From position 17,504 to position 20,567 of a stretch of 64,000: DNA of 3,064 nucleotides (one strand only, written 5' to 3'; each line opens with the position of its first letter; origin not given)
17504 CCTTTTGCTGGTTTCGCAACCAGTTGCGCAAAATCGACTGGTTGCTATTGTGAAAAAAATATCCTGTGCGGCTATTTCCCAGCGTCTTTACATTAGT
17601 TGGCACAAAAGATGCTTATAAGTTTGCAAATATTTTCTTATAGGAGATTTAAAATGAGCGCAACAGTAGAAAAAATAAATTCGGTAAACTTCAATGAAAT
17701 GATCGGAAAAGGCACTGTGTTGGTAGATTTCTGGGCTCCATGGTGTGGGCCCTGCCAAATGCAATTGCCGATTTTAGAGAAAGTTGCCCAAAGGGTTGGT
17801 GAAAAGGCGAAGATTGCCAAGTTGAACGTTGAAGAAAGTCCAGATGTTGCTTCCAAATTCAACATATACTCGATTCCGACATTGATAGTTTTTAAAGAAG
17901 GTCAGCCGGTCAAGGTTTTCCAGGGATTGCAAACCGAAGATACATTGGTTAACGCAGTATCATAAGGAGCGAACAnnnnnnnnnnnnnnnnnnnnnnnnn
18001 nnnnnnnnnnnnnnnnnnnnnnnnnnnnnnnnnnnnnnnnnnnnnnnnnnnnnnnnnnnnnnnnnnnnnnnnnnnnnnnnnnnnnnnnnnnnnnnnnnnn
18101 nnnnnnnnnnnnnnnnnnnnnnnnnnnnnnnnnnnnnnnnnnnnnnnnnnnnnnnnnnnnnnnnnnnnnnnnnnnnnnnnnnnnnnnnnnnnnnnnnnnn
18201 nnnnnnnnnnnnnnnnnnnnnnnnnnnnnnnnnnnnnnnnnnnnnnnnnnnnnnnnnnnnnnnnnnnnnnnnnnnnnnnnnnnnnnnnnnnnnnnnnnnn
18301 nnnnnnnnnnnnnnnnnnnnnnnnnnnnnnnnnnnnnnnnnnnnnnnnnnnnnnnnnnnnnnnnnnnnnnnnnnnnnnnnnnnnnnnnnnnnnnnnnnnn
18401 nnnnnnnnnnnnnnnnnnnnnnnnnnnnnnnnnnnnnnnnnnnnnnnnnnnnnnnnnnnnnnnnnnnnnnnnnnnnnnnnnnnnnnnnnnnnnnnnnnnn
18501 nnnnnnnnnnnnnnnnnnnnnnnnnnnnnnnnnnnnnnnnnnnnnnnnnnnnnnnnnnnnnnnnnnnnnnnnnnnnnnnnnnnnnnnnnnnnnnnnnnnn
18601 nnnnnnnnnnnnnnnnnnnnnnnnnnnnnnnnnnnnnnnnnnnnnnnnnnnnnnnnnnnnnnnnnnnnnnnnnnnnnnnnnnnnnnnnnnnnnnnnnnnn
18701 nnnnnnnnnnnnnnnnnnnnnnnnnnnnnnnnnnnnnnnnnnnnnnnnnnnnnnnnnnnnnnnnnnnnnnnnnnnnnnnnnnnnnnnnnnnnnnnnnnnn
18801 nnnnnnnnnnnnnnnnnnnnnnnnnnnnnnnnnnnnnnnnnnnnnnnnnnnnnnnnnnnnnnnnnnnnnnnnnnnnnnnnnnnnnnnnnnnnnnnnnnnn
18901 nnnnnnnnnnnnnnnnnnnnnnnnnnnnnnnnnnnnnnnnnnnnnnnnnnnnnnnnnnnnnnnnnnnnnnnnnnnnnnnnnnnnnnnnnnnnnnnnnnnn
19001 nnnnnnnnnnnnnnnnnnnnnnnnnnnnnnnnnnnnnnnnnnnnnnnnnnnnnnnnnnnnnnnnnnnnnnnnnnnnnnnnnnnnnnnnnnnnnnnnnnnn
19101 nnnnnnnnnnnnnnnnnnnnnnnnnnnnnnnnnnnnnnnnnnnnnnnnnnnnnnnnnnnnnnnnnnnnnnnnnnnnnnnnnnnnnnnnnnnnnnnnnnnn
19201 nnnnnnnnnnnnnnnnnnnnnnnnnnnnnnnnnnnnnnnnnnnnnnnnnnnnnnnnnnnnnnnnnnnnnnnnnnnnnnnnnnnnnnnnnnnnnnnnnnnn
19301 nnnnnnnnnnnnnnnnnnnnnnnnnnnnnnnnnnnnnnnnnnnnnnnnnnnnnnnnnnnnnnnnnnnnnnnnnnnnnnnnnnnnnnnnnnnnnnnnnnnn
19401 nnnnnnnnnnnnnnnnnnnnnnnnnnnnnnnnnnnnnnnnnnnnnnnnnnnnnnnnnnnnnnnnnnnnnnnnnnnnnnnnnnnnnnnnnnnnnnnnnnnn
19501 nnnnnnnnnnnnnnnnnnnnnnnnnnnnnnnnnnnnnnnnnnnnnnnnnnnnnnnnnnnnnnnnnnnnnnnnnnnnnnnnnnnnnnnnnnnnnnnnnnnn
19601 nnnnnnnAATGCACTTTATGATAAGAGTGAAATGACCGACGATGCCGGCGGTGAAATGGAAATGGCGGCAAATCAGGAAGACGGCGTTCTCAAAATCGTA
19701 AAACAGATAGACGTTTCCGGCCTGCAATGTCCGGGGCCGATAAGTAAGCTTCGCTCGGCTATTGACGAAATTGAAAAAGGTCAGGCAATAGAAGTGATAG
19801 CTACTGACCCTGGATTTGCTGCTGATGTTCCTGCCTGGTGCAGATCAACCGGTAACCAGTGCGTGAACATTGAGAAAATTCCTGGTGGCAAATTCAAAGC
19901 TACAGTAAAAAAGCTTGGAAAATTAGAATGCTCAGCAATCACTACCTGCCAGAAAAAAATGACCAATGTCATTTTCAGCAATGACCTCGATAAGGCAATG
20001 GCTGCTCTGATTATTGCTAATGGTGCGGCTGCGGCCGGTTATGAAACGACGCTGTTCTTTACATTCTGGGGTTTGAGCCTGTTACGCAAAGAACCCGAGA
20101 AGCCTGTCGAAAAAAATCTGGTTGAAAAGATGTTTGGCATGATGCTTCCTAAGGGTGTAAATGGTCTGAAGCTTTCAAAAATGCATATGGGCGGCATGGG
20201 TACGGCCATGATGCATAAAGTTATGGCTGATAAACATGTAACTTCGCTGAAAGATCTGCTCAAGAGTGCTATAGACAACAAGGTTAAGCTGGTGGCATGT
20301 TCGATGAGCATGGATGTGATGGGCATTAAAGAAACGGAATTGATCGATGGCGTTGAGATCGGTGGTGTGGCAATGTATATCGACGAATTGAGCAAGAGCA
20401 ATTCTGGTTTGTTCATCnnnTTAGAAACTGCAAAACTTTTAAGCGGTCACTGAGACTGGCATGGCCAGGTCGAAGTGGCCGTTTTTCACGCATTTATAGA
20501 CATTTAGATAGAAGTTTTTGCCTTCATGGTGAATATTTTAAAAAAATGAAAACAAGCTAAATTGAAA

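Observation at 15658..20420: Thioredoxin plus two CoADR-rhodanese flavoproteins (one fused to TusA and DsrE) embedded in the flagellin gene array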

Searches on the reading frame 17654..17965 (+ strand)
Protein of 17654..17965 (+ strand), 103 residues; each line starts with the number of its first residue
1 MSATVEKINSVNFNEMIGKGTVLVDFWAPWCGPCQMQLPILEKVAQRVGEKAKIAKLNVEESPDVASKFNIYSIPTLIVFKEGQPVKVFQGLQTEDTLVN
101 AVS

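Call 3: search_protein_families(library=pfam, proteins=[window:17654-17965:+], max_evalue=0.01)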
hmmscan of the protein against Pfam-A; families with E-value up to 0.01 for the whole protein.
window:17654-17965:+ (103 aa): 11 families
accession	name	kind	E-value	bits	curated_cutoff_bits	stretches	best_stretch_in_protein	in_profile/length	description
PF00085.26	Thioredoxin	-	3e-28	98.3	23.5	1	5-102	2-101/103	Thioredoxin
PF13098.12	Thioredoxin_2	-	3.3e-07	31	27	1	21-99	7-101/104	Thioredoxin-like domain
PF13728.12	TraF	-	7.7e-07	29.6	23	1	23-100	133-221/224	F plasmid transfer operon protein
PF13905.12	Thioredoxin_8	-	1.2e-06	29.2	27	1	21-53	3-35/94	Thioredoxin-like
PF08534.16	Redoxin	-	6.7e-06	26.4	26.6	1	8-52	18-63/148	Redoxin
PF00578.27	AhpC-TSA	-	1.6e-05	25.3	26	1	5-78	12-86/124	AhpC/TSA family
PF14595.12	Thioredoxin_9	-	4.9e-05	23.7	25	1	24-83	46-107/129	Thioredoxin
PF07689.18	KaiB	-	0.0011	19.1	27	1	41-100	18-77/82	KaiB domain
PF07449.17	HyaE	-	0.0018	18.7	22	1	41-94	53-104/108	Hydrogenase-1 expression protein HyaE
PF13192.12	Thioredoxin_3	-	0.0065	16.9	24.8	1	29-79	8-55/76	Thioredoxin domain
PF02966.22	DIM1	-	0.0076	16.5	27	1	33-96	34-97/133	Mitosis protein DIM1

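Call 4: search_protein_families(library=ncbifam, proteins=[window:17654-17965:+], max_evalue=0.01)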
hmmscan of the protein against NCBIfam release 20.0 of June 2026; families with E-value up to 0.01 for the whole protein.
window:17654-17965:+ (103 aa): 15 families
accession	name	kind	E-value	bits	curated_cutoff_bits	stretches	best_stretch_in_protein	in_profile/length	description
TIGR01068.1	thioredoxin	equivalog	2.6e-33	114.2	96.8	1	9-102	2-97/101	thioredoxin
NF008229.0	PRK10996.1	equivalog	1.5e-23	83.1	125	1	19-91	52-124/141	thioredoxin TrxC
NF006898.0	PRK09381.1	equivalog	1.2e-21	77.1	138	1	14-85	16-87/109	thioredoxin TrxA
TIGR01126.1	pdi_dom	equivalog_domain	9.8e-19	67.6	107.2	1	9-102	2-101/105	protein disulfide-isomerase domain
TIGR01130.1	ER_PDI_fam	subfamily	1.8e-18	67.3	344.25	1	5-100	3-102/476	protein disulfide-isomerase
NF047697.1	ThioredTrxAClost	equivalog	5.3e-16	58.7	140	1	8-90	4-88/105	thioredoxin TrxA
NF002854.0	PRK03147.1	subfamily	3e-10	40.3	170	1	9-66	53-110/176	thiol-disulfide oxidoreductase ResA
NF047696.1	ThlDiSintTplARhiz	equivalog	1e-07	31.9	230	1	13-95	92-175/219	thiol:disulfide interchange protein TlpA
TIGR00411.1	redox_disulf_1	equivalog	1.5e-07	31.3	92.75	1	26-102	6-78/82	MJ0307 family thioredoxin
TIGR00385.1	dsbE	subfamily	4e-06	26.5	123.15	1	12-47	55-91/173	DsbE family thiol:disulfide interchange protein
NF041202.1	StoA_CxxC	exception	5.4e-06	26.4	210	1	18-59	52-92/163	endospore biogenesis thiol-disulfide oxidoreductase StoA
TIGR02187.2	PDO_seleno_TRX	equivalog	0.00046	19.6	185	1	28-102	137-206/209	protein disulfide oxidoreductase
TIGR00424.1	APS_reduc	equivalog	0.001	17.7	553.2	1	19-83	372-439/464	5'-adenylylsulfate reductase, thioredoxin-independent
NF041054.1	WAxxUGC_long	equivalog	0.0017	17.7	300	1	11-50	97-134/354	ResA-like WAxxUGC motif-containing protein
TIGR02740.1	TraF-like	hypoth_equivalog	0.0021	17.4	232.25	0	13-101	163-264/276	TraF-like protein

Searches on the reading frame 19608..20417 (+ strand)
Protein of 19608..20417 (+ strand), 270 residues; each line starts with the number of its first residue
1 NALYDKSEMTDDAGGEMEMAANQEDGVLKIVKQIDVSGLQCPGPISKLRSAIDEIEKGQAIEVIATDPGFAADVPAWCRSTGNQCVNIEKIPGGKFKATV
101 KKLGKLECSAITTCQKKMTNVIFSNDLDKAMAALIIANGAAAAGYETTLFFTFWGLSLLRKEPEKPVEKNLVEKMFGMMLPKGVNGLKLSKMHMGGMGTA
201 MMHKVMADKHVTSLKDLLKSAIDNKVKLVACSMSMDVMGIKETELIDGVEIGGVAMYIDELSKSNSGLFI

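Call 58: search_solved_structures(query=window:19608-20417:+, max_evalue=0.01, show_alignments=1)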
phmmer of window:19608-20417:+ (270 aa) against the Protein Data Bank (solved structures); distinct sequences matched with E-value up to 0.01: 7.
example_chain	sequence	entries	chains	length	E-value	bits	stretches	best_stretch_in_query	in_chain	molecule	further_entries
3pnx_A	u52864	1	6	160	4.1e-31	112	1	115-270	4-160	Putative sulfurtransferase dsrE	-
2qs7_A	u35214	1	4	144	1.6e-16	64.2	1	115-262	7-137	Uncharacterized protein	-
1pav_A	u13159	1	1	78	1.4e-08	38.1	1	32-102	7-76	Hypothetical protein Ta1170/Ta1414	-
1dcj_A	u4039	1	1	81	3e-06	30.5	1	34-89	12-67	YHHP PROTEIN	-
3lvj_C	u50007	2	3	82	3e-06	30.5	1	34-89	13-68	Sulfurtransferase tusA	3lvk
3mc3_A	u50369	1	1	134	5.8e-06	29.6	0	124-165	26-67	DsrE/DsrF-like family protein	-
1jdq_A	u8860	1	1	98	0.0017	21.5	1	29-101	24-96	HYPOTHETICAL PROTEIN TM0983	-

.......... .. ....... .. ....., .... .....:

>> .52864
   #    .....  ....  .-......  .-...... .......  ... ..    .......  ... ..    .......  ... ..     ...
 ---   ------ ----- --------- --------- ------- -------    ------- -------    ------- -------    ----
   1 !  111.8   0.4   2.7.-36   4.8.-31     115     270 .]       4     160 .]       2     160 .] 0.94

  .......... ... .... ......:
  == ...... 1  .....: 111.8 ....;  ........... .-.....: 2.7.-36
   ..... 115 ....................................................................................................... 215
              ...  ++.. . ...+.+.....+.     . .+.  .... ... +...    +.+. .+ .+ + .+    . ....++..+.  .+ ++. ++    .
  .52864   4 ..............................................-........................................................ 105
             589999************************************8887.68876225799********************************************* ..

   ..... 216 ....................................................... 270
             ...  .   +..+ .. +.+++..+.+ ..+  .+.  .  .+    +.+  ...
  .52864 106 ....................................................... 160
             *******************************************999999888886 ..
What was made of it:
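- On DsrE / DsrE2 (DrsE_2) sulfur-carrier family: Match to 3PNX at E 4e-31 (call 58).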

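Call 59: search_protein_families(library=ncbifam, proteins=[window:19608-20417:+], max_evalue=0.01)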
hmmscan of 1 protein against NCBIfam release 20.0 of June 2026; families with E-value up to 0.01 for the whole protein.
window:19608-20417:+ (270 aa): 6 families
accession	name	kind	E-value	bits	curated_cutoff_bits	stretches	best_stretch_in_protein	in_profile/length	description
NF047629.1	SulfCarrDsrE2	equivalog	6.7e-27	94.6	210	1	115-270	3-159/159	sulfur carrier protein DsrE2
NF001423.0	PRK00299.1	equivalog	1e-11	44.5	78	1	29-89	7-67/82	sulfurtransferase TusA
NF008242.0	PRK11018.1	equivalog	4.4e-05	23.1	79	1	33-90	10-67/78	sulfurtransferase-like selenium metabolism protein YedF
TIGR03527.1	selenium_YedF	equivalog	0.00013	21.8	110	1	34-123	1-89/194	sulfurtransferase-like selenium metabolism protein YedF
NF041048.1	TusA_like_YeeD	exception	0.00029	20.5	147.5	1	31-102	1-72/72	thiosulfate utilization sulfurtransferase TsuB/YeeD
NF049973.1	radical_Rv1681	equivalog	0.0025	16.8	380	1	47-97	4-48/326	Rv1681 family radical SAM protein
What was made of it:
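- On TusA sulfur-carrier family: 44.5 bits against a cut-off of 78 (call 59).
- There is a weak NCBIfam TusA hit (call 59). The NCBIfam TusA equivalog cut-off is not met (44.5 vs 78, call 59).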
